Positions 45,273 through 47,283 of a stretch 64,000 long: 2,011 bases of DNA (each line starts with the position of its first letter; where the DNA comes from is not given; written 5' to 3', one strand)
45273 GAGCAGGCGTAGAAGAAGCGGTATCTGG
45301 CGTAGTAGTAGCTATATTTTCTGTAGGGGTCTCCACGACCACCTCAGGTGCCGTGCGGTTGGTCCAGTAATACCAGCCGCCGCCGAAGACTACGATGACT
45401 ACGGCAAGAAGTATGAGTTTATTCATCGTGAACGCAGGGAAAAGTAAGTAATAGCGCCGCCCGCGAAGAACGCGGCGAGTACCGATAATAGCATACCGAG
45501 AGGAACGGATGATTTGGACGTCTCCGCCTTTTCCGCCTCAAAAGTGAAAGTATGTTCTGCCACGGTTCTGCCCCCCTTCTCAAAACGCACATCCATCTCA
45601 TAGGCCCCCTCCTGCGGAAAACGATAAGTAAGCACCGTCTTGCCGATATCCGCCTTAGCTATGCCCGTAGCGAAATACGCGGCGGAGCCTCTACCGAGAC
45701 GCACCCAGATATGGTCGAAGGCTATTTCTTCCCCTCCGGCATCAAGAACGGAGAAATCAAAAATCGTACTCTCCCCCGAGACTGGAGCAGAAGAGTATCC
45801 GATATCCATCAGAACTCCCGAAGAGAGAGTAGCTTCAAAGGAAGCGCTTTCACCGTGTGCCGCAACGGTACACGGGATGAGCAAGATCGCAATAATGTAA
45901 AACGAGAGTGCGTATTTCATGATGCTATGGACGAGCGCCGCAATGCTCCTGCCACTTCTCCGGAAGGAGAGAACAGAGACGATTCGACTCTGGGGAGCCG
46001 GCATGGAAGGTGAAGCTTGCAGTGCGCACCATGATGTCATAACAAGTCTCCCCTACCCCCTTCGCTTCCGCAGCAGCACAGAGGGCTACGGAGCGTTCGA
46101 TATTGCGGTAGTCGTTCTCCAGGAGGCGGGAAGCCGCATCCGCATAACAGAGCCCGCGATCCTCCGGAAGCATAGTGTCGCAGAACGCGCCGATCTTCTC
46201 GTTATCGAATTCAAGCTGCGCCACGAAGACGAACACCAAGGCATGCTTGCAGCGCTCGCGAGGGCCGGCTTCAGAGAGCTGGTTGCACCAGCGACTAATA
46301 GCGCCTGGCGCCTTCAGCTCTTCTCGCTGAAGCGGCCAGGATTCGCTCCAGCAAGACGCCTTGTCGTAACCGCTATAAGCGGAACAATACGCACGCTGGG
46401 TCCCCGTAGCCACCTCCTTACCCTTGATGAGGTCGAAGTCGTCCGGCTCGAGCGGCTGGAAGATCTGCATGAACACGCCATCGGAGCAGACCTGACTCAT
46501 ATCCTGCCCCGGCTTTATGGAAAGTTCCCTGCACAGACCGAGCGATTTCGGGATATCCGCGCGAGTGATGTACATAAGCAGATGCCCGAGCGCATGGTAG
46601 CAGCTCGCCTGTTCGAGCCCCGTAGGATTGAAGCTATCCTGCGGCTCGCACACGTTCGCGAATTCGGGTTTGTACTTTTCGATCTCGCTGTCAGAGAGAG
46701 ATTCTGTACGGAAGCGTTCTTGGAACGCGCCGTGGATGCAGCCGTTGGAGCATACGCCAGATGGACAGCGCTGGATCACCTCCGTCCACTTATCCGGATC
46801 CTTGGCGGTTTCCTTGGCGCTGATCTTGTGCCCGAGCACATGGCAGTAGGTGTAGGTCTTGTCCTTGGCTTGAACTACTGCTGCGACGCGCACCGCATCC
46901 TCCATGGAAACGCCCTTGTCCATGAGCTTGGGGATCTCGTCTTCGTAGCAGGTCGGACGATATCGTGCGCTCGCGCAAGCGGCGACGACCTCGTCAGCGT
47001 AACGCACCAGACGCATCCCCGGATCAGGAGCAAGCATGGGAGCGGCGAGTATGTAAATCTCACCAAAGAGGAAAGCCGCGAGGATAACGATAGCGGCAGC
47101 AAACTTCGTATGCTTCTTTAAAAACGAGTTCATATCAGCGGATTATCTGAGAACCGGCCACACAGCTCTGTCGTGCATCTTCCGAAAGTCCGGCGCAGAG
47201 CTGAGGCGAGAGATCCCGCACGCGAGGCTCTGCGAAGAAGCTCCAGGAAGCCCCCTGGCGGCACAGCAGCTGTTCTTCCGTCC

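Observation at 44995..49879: Tandem triplication of a membrane-anchored Cys/His-rich family (C-x-H-[AG]-x-G-H) embedded among putative metal-binding secreted proteins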

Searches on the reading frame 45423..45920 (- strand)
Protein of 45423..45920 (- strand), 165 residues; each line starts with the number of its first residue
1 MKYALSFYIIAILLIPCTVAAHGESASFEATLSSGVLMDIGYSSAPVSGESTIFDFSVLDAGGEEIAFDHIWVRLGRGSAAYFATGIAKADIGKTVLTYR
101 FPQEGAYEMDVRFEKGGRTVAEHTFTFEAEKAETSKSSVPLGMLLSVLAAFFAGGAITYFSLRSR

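Call 3: search_protein_families(library=pfam, proteins=[window:45423-45920:-], max_evalue=1)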
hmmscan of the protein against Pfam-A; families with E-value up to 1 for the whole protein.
window:45423-45920:- (165 aa): 1 family
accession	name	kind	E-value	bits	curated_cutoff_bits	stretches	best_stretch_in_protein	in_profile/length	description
PF10651.15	BppU_N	-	0.078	13.1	23.1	1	90-135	70-121/142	BppU N-terminal domain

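Call 10: search_protein_families(library=ncbifam, proteins=[window:45423-45920:-], max_evalue=1)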
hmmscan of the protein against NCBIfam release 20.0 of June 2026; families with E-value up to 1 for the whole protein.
window:45423-45920:- (165 aa): 0 families

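Call 42: search_solved_structures(query=A3, max_evalue=10, show_alignments=3)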
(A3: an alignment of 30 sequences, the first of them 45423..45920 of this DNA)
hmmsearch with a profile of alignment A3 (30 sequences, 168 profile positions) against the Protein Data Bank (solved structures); distinct sequences matched with E-value up to 10: 23.
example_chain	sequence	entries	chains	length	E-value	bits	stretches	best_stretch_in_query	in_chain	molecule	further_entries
2j3s_A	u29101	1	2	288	0.00056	22.9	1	92-132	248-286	FILAMIN-A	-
7p0e_A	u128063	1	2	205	0.012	18.6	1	91-155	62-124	Isoform 2 of Filamin-C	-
7ouu_A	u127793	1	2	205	0.012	18.6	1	91-155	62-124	Isoform 2 of Filamin-C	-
4p3w_A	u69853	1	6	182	0.017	18.1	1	92-132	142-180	Filamin-A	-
7sc4_A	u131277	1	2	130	0.023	17.7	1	92-138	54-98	Filamin-A/Integrin alpha-IIb light chain, form 2 chimera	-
2k9u_A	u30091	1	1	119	0.035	17.1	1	92-138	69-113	Gamma filamin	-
7ouv_A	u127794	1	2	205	0.035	17.1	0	91-155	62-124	Isoform 2 of Filamin-C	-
9lxg_A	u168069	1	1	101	0.037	17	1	92-134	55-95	Filamin-A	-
2mtp_A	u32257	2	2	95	0.055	16.5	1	92-133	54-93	Filamin-A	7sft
2w0p_A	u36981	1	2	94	0.066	16.2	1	92-132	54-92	FILAMIN-A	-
9lwx_D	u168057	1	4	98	0.068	16.1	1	92-132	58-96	Filamin-A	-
2brq_A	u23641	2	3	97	0.07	16.1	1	92-132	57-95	FILAMIN A | FILAMIN-A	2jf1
3isw_A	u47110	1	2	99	0.074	16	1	92-132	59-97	Filamin-A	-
5xr1_A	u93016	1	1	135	0.14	15.1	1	92-132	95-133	C-terminal peptide of Integrin beta-2,Filamin-A IG21 domain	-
2ee6_A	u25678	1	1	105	0.27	14.2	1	91-132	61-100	Filamin-B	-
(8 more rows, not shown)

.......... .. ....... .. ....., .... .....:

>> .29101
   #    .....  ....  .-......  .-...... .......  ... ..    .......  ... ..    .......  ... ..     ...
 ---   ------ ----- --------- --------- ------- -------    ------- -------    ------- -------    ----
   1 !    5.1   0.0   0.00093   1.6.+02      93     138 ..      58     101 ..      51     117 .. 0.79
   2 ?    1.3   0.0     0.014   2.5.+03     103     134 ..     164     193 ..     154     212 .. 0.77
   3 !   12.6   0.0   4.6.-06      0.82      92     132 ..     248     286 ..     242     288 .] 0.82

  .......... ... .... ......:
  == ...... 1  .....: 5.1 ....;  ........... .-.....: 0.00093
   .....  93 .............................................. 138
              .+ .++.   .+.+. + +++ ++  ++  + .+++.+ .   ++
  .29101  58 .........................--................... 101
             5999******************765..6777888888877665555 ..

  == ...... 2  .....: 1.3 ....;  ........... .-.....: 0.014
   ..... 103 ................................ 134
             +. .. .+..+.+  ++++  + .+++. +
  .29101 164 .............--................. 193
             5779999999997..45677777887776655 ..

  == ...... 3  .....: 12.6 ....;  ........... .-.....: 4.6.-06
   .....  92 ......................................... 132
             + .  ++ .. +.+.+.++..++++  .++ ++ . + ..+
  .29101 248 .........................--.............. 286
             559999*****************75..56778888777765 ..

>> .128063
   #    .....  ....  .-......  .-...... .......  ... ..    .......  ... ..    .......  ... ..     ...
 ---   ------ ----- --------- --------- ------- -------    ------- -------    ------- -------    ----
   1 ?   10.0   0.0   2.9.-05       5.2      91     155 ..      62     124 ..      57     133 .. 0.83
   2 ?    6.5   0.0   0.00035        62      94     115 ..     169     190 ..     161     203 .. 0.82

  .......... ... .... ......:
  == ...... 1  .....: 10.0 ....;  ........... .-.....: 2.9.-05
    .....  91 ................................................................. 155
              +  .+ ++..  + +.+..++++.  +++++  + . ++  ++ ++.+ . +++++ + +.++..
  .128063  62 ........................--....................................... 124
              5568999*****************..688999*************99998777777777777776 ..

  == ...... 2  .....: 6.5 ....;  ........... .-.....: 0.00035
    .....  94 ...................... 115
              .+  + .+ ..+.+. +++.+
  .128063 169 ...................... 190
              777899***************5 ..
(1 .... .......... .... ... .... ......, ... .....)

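Call 44: find_homologous_proteins(query=window:45423-45920:-, max_evalue=0.001)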
Query window:45423-45920:- (165 aa): 3 proteins with E <= 0.001 among 114 candidates.
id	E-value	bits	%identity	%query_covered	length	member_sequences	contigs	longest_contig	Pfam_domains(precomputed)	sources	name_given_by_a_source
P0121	7.0e-76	271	100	78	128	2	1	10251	-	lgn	-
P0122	5.9e-65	236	68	97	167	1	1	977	-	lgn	-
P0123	6.5e-64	232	71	96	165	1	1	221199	-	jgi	-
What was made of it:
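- Tried and rejected: The first homology search with E alone found only 3 proteins (call 44).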

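Call 46: find_homologous_proteins(query=A3, max_evalue=0.001)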
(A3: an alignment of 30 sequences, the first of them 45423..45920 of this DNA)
Query A3 (30 sequences) (165 aa, profile of the alignment): 30 proteins with E <= 0.001 among 5792 candidates.
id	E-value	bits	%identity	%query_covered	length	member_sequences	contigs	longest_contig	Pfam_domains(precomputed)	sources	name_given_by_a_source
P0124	8.2e-49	184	35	95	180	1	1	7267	-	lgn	-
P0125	4.8e-48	181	41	76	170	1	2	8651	-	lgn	-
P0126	1.2e-47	180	33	76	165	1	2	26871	-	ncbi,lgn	-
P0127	6.0e-45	171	40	93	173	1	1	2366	-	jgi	jgi:hypothetical protein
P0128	8.1e-45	171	35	95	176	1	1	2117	-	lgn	-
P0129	1.1e-44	170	33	87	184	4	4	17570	-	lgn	-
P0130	2.4e-44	169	38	74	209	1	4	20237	-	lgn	-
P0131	1.0e-43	167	37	89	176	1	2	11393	-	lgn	-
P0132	2.2e-43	166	36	82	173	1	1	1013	-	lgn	-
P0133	5.7e-43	165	39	84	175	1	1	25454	-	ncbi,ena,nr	ncbi:hypothetical protein COB52_01775 [Candidatus Kaiserbacteria bacterium]|nr:MAG: hypothetical pro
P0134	2.2e-42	163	34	84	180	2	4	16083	-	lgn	-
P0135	2.4e-42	163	38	84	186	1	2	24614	-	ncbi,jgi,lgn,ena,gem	-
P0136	3.0e-42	162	34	98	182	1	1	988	-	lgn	-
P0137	1.2e-41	160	29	75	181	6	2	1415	-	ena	-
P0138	3.2e-41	159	28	90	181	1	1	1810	-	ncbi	-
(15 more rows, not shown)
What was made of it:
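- Tried and rejected: A profile search was needed (call 46).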

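Call 52: predict_structure(alignment_id=A5)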
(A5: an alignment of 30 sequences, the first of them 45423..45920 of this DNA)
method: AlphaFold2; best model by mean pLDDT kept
length: 165 residues; sequences in the alignment: 30
mean_pLDDT: 91.0   pTM: 0.71
mean pLDDT of the five models: 91.0, 90.5, 89.8, 89.2, 88.9
residues with pLDDT >= 90: 122; 70-90: 28; 50-70: 14; < 50: 1
segments of 3 or more residues with pLDDT < 50: none
pLDDT, mean of each block of 10 residues (from residue 1): 83 71 78 98 95 98 98 97 97 97 98 98 98 73 89 93 84
secondary structure, 60 per line:
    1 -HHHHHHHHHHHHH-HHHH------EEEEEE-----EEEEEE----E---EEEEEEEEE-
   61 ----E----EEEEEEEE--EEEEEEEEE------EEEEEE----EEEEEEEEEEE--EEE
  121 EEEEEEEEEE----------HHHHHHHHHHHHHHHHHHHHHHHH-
elements in order: H2-14 H16-19 E26-31 E37-42 E51-59 E70-77 E80-88 E95-100 E105-115 E118-130 H141-164
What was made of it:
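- On YcnI / DUF1775 (for E): The model has a helix at 141-164 (call 52).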

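Call 55: fold_search(model_id=the predicted structure, library=pdb)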
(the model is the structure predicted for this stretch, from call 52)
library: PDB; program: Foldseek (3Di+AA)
matches with E <= 10: 1670; with E <= 0.001: 0
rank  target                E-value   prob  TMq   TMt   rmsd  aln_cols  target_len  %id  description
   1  8b6l_N                1.8e-03  1.00  0.40  0.18   9.9       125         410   16  Subtomogram average of the human Sec61-TRAP-OSTA-translocon (released 2022-12-07)
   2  3b83_D                1.9e-03  1.00  0.39  0.63   3.2        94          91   16  Computer-Based Redesign of a beta Sandwich Protein Suggests that Extensive Negative Design Is Not Required for De Novo (released 2008-11-04)
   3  6rpt_C                2.1e-03  1.00  0.43  0.59   4.2       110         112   10  Structure of tick complement inhibitor CirpT1 complexed with macroglobubulin domain 4 of human complement C5 (released 2020-01-08)
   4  6rpt_A                2.1e-03  1.00  0.43  0.58   4.3       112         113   10  Structure of tick complement inhibitor CirpT1 complexed with macroglobubulin domain 4 of human complement C5 (released 2020-01-08)
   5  3idu_A                2.1e-03  1.00  0.32  0.42   5.6       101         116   14  Crystal Structure of the CARDB domain of the PF1109 protein in complex with di-metal ions from Pyrococcus furiosus, No (released 2009-08-04)
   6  6c26_B                2.1e-03  1.00  0.33  0.15  12.2       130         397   18  The Cryo-EM structure of a eukaryotic oligosaccharyl transferase complex (released 2018-01-31)
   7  3b83_H                2.2e-03  1.00  0.42  0.67   3.1        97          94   15  Computer-Based Redesign of a beta Sandwich Protein Suggests that Extensive Negative Design Is Not Required for De Novo (released 2008-11-04)
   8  3b83_A                2.2e-03  1.00  0.42  0.66   3.0        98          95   16  Computer-Based Redesign of a beta Sandwich Protein Suggests that Extensive Negative Design Is Not Required for De Novo (released 2008-11-04)
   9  2p9r_A                2.3e-03  1.00  0.35  0.50   5.4       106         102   17  Human alpha2-macroglogulin is composed of multiple domains, as predicted by homology with complement component C3 (released 2007-08-21)
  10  3tp4_B                2.6e-03  1.00  0.40  0.16   3.5       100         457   15  Crystal Structure of engineered protein at the resolution 1.98A, Northeast Structural Genomics Consortium Target OR128 (released 2011-10-05)
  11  6s7t_G                2.7e-03  1.00  0.39  0.18   9.8       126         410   17  Cryo-EM structure of human oligosaccharyltransferase complex OST-B (released 2019-12-18)
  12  3b83_C                2.9e-03  1.00  0.40  0.61   3.3        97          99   18  Computer-Based Redesign of a beta Sandwich Protein Suggests that Extensive Negative Design Is Not Required for De Novo (released 2008-11-04)
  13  5axg_B                3.0e-03  1.00  0.40  0.13   4.7        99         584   10  Crystal structure of thermophilic dextranase from Thermoanaerobacter pseudethanolicus (released 2015-11-11)
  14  7oci_G                3.4e-03  1.00  0.36  0.17  11.0       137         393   17  Cryo-EM structure of yeast Ost6p containing oligosaccharyltransferase complex (released 2022-02-16)
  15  2kl6_MODEL_1_A        3.6e-03  1.00  0.31  0.43   8.1       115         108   11  Solution NMR structure of the CARDB domain of PF1109 from Pyrococcus furiosus. Northeast Structural Genomics C (released 2009-08-25)
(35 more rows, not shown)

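Call 87: search_protein_families(library=pfam, alignment_id=A5, max_evalue=0.1)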
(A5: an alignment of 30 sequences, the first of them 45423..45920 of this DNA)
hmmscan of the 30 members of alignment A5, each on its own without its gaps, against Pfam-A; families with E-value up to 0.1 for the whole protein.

A. member 1, window:45423-45920:- (165 aa): 1 family
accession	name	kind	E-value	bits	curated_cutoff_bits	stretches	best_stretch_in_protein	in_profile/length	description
PF10651.15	BppU_N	-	0.078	13.1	23.1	0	90-135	70-121/142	BppU N-terminal domain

B. families by the number of members that match (of 30 scanned): 16 families
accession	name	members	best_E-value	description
PF00801.26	PKD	5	0.0019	PKD domain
PF16353.11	LacZ_4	5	0.0072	Beta-galactosidase, domain 4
PF16640.11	Big_3_5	3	0.0011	Bacterial Ig-like domain (group 3)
PF07660.19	STN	3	0.02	Secretin and TonB N terminus short domain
PF00630.25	Filamin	2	0.034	Filamin/ABP280 repeat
PF07495.19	Y_Y_Y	1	0.00019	Y_Y_Y domain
PF18911.6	PKD_4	1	0.0049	PKD domain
PF01835.25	MG2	1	0.0081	MG2 domain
PF20495.3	DUF6727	1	0.011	Family of unknown function (DUF6727)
PF21833.1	DUF6893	1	0.022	Family of unknown function (DUF6893)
PF04103.21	CD20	1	0.023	CD20-like family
PF09449.16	DUF2020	1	0.026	Domain of unknown function (DUF2020)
PF02369.22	Big_1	1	0.036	Bacterial Ig-like domain (group 1)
PF11589.14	DUF3244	1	0.061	Domain of unknown function (DUF3244)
PF20165.3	KBTB_W-LIR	1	0.075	KBTB, W-type LIR motif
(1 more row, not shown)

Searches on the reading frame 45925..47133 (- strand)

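Call 3: search_protein_families(library=pfam, proteins=[window:45925-47133:-], max_evalue=1)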
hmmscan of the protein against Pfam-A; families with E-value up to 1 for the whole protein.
window:45925-47133:- (402 aa): 0 families

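Call 10: search_protein_families(library=ncbifam, proteins=[window:45925-47133:-], max_evalue=1)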
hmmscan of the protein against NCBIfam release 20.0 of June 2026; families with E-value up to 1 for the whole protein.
window:45925-47133:- (402 aa): 1 family
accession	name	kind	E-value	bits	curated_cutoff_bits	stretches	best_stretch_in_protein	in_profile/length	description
TIGR04416.1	group_II_RT_mat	equivalog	0.029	13.5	300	1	38-114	205-277/353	group II intron reverse transcriptase/maturase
